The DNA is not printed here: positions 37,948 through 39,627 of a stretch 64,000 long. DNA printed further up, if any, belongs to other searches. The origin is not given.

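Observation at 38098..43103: Translationally coupled FHA / Ser-Thr kinase / PP2C cassette ending in a transmembrane FHA-trypsin-like protease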

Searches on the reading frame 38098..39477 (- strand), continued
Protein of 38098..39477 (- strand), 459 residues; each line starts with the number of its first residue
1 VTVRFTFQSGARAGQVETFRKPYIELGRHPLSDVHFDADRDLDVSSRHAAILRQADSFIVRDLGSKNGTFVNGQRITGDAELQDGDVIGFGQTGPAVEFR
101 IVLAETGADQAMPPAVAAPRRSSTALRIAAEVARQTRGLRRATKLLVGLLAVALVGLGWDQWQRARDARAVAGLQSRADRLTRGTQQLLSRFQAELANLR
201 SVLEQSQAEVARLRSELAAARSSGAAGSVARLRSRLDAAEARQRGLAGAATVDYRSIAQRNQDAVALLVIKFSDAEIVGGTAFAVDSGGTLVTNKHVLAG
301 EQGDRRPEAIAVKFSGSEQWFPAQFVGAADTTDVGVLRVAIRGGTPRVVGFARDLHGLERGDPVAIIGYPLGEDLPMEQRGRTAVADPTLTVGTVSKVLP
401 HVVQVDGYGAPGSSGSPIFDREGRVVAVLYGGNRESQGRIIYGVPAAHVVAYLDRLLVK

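Call 35: search_protein_families(library=pfam, proteins=[L100:1128-4637:+, L100:4680-5246:+, L100:5243-6940:+, L100:7001-8353:+, L100:8467-9396:-, L089:357-3938:+, L089:3935-4495:+, L089:4508-6067:+, L089:6064-6993:+, L089:8319-9119:-], max_evalue=0.0001)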
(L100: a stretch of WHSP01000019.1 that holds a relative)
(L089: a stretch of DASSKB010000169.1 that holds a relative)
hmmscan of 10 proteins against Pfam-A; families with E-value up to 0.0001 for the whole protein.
L100:1128-4637:+ (1169 aa): 3 families
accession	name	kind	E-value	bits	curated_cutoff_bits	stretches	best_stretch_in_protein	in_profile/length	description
PF06761.17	IcmF-related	-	2.7e-56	191.7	27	1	522-824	1-307/308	Intracellular multiplication and human macrophage-killing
PF14331.11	IcmF-related_N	-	2.1e-37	129.3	25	1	191-471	7-256/259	IcmF-related N-terminal domain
PF06744.18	IcmF_C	-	1.3e-12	48.3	26.7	1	1044-1135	1-94/106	Type VI secretion protein IcmF C2-like domain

L100:4680-5246:+ (188 aa): 0 families

L100:5243-6940:+ (565 aa): 4 families
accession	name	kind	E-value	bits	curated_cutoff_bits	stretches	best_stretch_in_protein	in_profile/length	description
PF00069.31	Pkinase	-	5.7e-46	157.5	31.7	1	43-301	1-254/263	Protein kinase domain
PF07714.23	PK_Tyr_Ser-Thr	-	6.8e-27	94.8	23.1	1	45-299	3-249/258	Protein tyrosine and serine/threonine kinase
PF17667.7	Pkinase_fungal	-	4e-06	26.3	24.1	1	159-242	303-385/387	Fungal protein kinase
PF01636.29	APH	-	4.5e-06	27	23.2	0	146-192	152-196/239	Phosphotransferase enzyme family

L100:7001-8353:+ (450 aa): 5 families
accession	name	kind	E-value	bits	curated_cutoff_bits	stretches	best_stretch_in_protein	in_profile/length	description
PF13365.12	Trypsin_2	-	7.2e-18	66.1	27.6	1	268-416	1-144/144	Trypsin-like peptidase domain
PF00498.31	FHA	-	7.8e-17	61.9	20.7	1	24-91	1-67/67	FHA domain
PF16697.10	Yop-YscD_cpl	-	2.4e-11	44.2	33.2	1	6-91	1-84/94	Inner membrane component of T3SS, cytoplasmic domain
PF00089.32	Trypsin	-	2.6e-07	31.1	20.6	1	245-428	7-208/220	Trypsin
PF00944.25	Peptidase_S3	-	3.8e-05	24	21.2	0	394-427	101-134/159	Alphavirus core protein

L100:8467-9396:- (309 aa): 0 families

L089:357-3938:+ (1193 aa): 3 families
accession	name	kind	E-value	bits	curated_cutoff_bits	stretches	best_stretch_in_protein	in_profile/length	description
PF06761.17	IcmF-related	-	4.8e-56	190.9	27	1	547-848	1-307/308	Intracellular multiplication and human macrophage-killing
PF14331.11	IcmF-related_N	-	4.3e-34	118.4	25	1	242-495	28-255/259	IcmF-related N-terminal domain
PF06744.18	IcmF_C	-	1.4e-15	57.8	26.7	1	1068-1168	1-103/106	Type VI secretion protein IcmF C2-like domain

L089:3935-4495:+ (186 aa): 0 families

L089:4508-6067:+ (519 aa): 4 families
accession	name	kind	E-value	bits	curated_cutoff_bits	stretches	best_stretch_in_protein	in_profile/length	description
PF00069.31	Pkinase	-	1.9e-43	149.2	31.7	1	18-279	1-257/263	Protein kinase domain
PF07714.23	PK_Tyr_Ser-Thr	-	1.1e-26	94.1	23.1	1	20-274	3-249/258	Protein tyrosine and serine/threonine kinase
PF17667.7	Pkinase_fungal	-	9.3e-06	25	24.1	1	133-217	302-385/387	Fungal protein kinase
PF01636.29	APH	-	1e-05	25.9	23.2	0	117-168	148-197/239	Phosphotransferase enzyme family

L089:6064-6993:+ (309 aa): 2 families
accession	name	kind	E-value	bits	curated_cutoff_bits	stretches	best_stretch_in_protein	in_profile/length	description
PF00481.26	PP2C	-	8.9e-17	62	20.3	1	71-182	36-141/255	Protein phosphatase 2C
PF13672.11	PP2C_2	-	2e-13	50.8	24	1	67-250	22-176/209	Protein phosphatase 2C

L089:8319-9119:- (266 aa): 2 families
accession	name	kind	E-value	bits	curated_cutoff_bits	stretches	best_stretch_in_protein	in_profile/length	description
PF03783.19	CsgG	-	2.1e-17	63.6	20.8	1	58-150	7-101/210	Curli production assembly/transport component CsgG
PF13428.12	TPR_14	-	8.3e-05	23.4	23.5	0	221-261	4-44/44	Tetratricopeptide repeat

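Call 45: predict_structure(alignment_id=A1)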
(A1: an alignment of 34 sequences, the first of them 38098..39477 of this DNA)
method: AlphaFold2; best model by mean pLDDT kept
length: 459 residues; sequences in the alignment: 34
mean_pLDDT: 75.4   pTM: 0.47
mean pLDDT of the five models: 75.4, 75.1, 63.1, 62.3, 58.9
residues with pLDDT >= 90: 105; 70-90: 225; 50-70: 65; < 50: 64
segments of 3 or more residues with pLDDT < 50: 105-131, 170-189, 376-384, 433-435
pLDDT, mean of each block of 10 residues (from residue 1): 90 90 87 85 86 87 88 90 94 92 51 34 40 53 73 76 62 40 45 59 76 85 80 80 58 74 87 83 90 90 88 81 91 90 82 76 81 46 59 82 75 81 88 55 89 84
secondary structure, 60 per line:
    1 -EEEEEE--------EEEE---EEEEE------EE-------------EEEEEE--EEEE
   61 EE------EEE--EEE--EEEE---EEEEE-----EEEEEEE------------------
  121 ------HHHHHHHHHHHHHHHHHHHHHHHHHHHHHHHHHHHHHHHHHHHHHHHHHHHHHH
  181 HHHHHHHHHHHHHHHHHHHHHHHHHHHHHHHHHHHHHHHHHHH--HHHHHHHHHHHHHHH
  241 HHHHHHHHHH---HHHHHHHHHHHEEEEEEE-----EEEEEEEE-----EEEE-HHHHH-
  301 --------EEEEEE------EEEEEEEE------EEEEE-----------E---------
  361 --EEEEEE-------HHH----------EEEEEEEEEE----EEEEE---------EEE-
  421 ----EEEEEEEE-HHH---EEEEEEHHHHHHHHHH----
elements in order: E2-7 E16-19 E23-27 E49-54 E57-62 E69-71 E74-76 E79-82 E86-90 E96-102 H127-223 H226-250 H254-264 E265-271 E277-284 E290-293 H295-299 E309-314 E321-328 E335-339 E363-368 E389-398 E403-407 E417-419 E425-432 E440-445 H446-455

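Call 49: fold_search(model_id=the predicted structure, library=pdb)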
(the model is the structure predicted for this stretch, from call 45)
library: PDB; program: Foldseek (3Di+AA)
matches with E <= 10: 735; with E <= 0.001: 483
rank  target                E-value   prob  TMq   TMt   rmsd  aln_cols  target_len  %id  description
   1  4ri0_C                3.3e-14  1.00  0.35  0.77   3.8       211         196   17  Serine Protease HtrA3, mutationally inactivated (released 2014-10-29)
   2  2rce_I                8.2e-14  1.00  0.37  0.82   2.9       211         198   24  DFP modified DegS delta PDZ (released 2007-12-11)
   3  3lgv_B                8.2e-14  1.00  0.37  0.78   3.1       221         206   24  H198P mutant of the DegS-deltaPDZ protease (released 2010-08-25)
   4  2qf0_F                9.1e-14  1.00  0.36  0.77   3.6       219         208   22  Structure of the delta PDZ truncation of the DegS protease (released 2007-12-11)
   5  2r3u_A                1.0e-13  1.00  0.36  0.79   3.8       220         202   23  Crystal structure of the PDZ deletion mutant of DegS (released 2007-11-27)
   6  3lh1                  1.1e-13  1.00  0.34  0.75   3.4       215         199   24  Q191A mutant of the DegS-deltaPDZ (released 2010-08-25)
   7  3lgv_C                1.1e-13  1.00  0.37  0.78   2.9       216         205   23  H198P mutant of the DegS-deltaPDZ protease (released 2010-08-25)
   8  8se8_R                1.1e-13  1.00  0.35  0.78   3.8       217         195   18  HTRA-1 PD/SA bound to CKP 1G10 (released 2024-07-03)
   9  8se7_A                1.3e-13  1.00  0.35  0.79   3.5       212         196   17  HTRA-1 PDSA bound to CKP 1A8 (released 2024-07-03)
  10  8se8_A                1.4e-13  1.00  0.35  0.79   3.5       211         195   18  HTRA-1 PD/SA bound to CKP 1G10 (released 2024-07-03)
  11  2qf0_C                1.4e-13  1.00  0.36  0.77   3.3       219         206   22  Structure of the delta PDZ truncation of the DegS protease (released 2007-12-11)
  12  3otp_E                1.5e-13  1.00  0.38  0.44   2.8       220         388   19  Crystal structure of the DegP dodecamer with a model substrate (released 2011-01-19)
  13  6z0e_A                1.5e-13  1.00  0.35  0.79   3.5       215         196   18  HtrA1 inactive protease domain S328A with CARASIL mutation R274Q (released 2021-05-19)
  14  3otp_A                1.6e-13  1.00  0.37  0.45   2.8       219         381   19  Crystal structure of the DegP dodecamer with a model substrate (released 2011-01-19)
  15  8se8_L                1.8e-13  1.00  0.36  0.79   3.8       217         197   19  HTRA-1 PD/SA bound to CKP 1G10 (released 2024-07-03)
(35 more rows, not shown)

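Call 51: search_protein_families(library=pfam, proteins=[L037:934-2004:-, L037:2031-3350:-, L037:3398-4402:+, L037:8897-10009:-, L037:10554-11339:-, L037:13809-15131:-, L089:3935-4495:+], max_evalue=0.001)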
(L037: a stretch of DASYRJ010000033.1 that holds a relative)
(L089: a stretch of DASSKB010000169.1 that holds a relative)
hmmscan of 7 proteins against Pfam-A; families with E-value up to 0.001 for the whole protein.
L037:934-2004:- (356 aa): 0 families

L037:2031-3350:- (439 aa): 1 family
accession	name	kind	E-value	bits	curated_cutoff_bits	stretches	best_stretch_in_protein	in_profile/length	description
PF13414.12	TPR_11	-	0.00079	19.5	26.8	0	131-148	20-37/42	TPR repeat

L037:3398-4402:+ (334 aa): 10 families
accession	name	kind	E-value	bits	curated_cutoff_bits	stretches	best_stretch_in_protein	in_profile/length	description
PF00498.31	FHA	-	1.8e-20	73.5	20.7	2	144-205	1-67/67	FHA domain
PF12773.13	DZR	-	6e-17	62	27.3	2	4-66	1-45/45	Double zinc ribbon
PF13240.11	Zn_Ribbon_1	-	2.7e-13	49.7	25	2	4-25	2-23/23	zinc-ribbon domain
PF13248.11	Zn_ribbon_3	-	2.9e-13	49.2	27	2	48-69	5-26/26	zinc-ribbon domain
PF18912.6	DZR_2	-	1.5e-09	38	27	1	46-95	8-55/56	Double zinc ribbon domain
PF16697.10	Yop-YscD_cpl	-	8.1e-09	36.1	33.2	0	260-329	16-89/94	Inner membrane component of T3SS, cytoplasmic domain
PF17032.10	Zn_ribbon_15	-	2.3e-06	28.7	28.9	0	44-66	51-73/73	zinc-ribbon family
PF24460.1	DUF7575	-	1.6e-05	24.6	28.5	1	45-69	3-27/28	Domain of unknown function (DUF7575)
PF24463.1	DUF7577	-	2.2e-05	24.4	28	1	3-25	4-26/27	Domain of unknown function (DUF7577)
PF07191.17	Zn_ribbon_6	-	0.00021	21.6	25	0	62-102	3-42/67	Double zinc ribbon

L037:8897-10009:- (370 aa): 3 families
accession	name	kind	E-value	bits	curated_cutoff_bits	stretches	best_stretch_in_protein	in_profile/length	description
PF22725.1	GFO_IDH_MocA_C3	-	1.8e-28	99.5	27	1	132-253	1-122/124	GFO/IDH/MocA C-terminal domain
PF02894.22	GFO_IDH_MocA_C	-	1.2e-26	94.4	22.9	1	136-344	1-218/218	Oxidoreductase family, C-terminal alpha/beta domain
PF01408.29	GFO_IDH_MocA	-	2.1e-26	93.4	24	1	4-121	1-117/120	Oxidoreductase family, NAD-binding Rossmann fold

L037:10554-11339:- (261 aa): 1 family
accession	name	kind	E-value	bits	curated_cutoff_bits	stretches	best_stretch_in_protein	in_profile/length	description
PF06439.18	3keto-disac_hyd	-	5.7e-38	131.3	26.8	1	54-249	3-184/187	3-keto-disaccharide hydrolase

L037:13809-15131:- (440 aa): 1 family
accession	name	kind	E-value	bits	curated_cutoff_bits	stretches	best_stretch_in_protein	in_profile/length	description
PF06224.18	AlkZ-like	-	3.1e-59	201.7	25.9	1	108-430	1-328/329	DNA glycosylase AlkZ-like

L089:3935-4495:+ (186 aa): 0 families

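Call 57: search_protein_families(library=pfam, proteins=[L093:3751-4281:+, L093:8606-9964:+, L093:9973-11109:+, L093:11189-12538:+, L093:12405-13019:+, L093:12989-14593:+, L093:14600-15325:+], max_evalue=0.001)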
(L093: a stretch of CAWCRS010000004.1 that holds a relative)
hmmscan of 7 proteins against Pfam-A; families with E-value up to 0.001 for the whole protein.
L093:3751-4281:+ (176 aa): 0 families

L093:8606-9964:+ (452 aa): 13 families
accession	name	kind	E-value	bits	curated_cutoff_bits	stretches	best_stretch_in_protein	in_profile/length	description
PF07719.23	TPR_2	-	3.1e-10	39.8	27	1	82-113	2-33/34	Tetratricopeptide repeat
PF13181.12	TPR_8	-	3.4e-10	39.7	25.7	1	82-110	2-30/34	Tetratricopeptide repeat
PF03783.19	CsgG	-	5.4e-10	39.4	20.8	1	207-271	36-99/210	Curli production assembly/transport component CsgG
PF00515.34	TPR_1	-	6.3e-08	32.6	27.8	0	82-110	2-30/34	Tetratricopeptide repeat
PF14559.12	TPR_19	-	1.2e-07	32.3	25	1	65-113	9-57/68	Tetratricopeptide repeat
PF13431.12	TPR_17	-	2.8e-07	30.7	24.4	1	70-102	2-34/34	Tetratricopeptide repeat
PF13424.12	TPR_12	-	6e-07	30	30.1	1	83-111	47-75/77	Tetratricopeptide repeat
PF13176.12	TPR_7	-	1.1e-06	28.6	27.9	0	83-114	1-32/36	Tetratricopeptide repeat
PF13174.12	TPR_6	-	1.2e-05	26.1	26.3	1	82-108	1-27/33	Tetratricopeptide repeat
PF13428.12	TPR_14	-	1.6e-05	25.5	23.5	1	82-117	2-37/44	Tetratricopeptide repeat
PF12895.13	ANAPC3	-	1.9e-05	25.3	27.2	1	70-138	12-79/82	Anaphase-promoting complex, cyclosome, subunit 3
PF13432.12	TPR_16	-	5.3e-05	24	32.7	1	65-114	15-64/65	Tetratricopeptide repeat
PF13414.12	TPR_11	-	0.00011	22.2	26.8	0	88-129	1-42/42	TPR repeat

L093:9973-11109:+ (378 aa): 0 families

L093:11189-12538:+ (449 aa): 5 families
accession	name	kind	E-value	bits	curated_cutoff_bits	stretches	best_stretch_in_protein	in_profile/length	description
PF13435.11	Cytochrome_C554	-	2.7e-10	41.5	20.8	1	78-158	2-83/84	Cytochrome c554 and c-prime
PF03264.19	Cytochrom_NNT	-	1.1e-07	32.2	24.1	0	220-271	30-77/174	NapC/NirT cytochrome c family, N-terminal region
PF22113.1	Mtrc-MtrF_II-IV_dom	-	1.8e-06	28.1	30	0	75-161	81-166/176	Outer membrane cytochrome MtrC/MtrF-like, domains II/IV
PF14522.11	Cytochrome_C7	-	6.6e-06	26.3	24.8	0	75-159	13-67/67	Cytochrome c7 and related cytochrome c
PF14537.11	Cytochrom_c3_2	-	1.9e-05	25.5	25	0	77-160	8-66/79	Cytochrome c3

L093:12405-13019:+ (204 aa): 0 families

L093:12989-14593:+ (534 aa): 0 families

L093:14600-15325:+ (242 aa): 4 families
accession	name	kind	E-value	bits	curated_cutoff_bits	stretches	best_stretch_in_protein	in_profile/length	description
PF13435.11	Cytochrome_C554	-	8.4e-15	55.9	20.8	1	68-140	2-84/84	Cytochrome c554 and c-prime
PF09699.15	Paired_CXXCH_1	-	3.1e-06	27.2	20.6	0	107-120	24-36/41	Doubled CXXCH motif (Paired_CXXCH_1)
PF14537.11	Cytochrom_c3_2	-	0.0002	22.2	25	0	111-160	4-46/79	Cytochrome c3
PF14522.11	Cytochrome_C7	-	0.00033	20.9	24.8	0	64-139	12-66/67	Cytochrome c7 and related cytochrome c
